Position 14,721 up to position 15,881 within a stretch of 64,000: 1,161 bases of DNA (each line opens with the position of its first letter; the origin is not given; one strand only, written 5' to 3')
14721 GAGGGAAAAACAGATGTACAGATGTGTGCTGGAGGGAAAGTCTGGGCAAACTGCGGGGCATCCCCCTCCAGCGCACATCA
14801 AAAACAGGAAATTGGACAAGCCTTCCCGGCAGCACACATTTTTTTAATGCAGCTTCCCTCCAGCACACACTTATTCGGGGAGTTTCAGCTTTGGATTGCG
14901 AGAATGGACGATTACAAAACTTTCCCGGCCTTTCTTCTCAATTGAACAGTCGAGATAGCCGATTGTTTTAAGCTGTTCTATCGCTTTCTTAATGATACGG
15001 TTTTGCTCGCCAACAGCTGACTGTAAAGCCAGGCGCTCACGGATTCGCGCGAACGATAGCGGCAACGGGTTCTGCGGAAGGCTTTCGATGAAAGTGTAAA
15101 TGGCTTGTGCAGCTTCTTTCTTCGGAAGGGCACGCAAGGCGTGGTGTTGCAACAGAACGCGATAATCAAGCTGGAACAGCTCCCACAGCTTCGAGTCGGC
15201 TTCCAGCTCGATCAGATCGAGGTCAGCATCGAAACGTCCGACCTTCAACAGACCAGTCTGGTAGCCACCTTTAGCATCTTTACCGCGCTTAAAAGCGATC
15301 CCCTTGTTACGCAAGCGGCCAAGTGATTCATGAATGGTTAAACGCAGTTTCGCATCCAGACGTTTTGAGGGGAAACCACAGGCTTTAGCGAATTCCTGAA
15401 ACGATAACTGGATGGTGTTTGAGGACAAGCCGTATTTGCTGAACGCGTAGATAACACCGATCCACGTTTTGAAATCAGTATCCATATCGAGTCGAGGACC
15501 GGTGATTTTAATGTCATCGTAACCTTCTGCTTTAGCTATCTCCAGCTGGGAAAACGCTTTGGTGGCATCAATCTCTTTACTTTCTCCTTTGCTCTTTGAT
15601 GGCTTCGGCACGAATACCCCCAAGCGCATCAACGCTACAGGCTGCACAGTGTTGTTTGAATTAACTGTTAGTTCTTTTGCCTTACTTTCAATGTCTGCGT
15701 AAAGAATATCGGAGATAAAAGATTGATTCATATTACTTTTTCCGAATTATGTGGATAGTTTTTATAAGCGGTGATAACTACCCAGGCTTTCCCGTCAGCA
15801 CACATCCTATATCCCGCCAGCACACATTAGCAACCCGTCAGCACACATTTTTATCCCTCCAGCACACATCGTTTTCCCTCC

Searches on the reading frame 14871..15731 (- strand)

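Call 69: search_protein_families(library=pfam, proteins=[window:14871-15731:-], max_evalue=0.001)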
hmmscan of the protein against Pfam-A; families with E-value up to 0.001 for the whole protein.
window:14871-15731:- (286 aa): 2 families
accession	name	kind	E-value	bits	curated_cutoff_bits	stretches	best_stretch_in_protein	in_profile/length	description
PF01051.27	Rep3_N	-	1.6e-05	25.7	22.4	1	94-215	24-140/141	Initiator Replication protein, WH1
PF21205.3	Rep3_C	-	0.00057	20.5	21.1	0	228-270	3-51/59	Initiator Rep protein, WH2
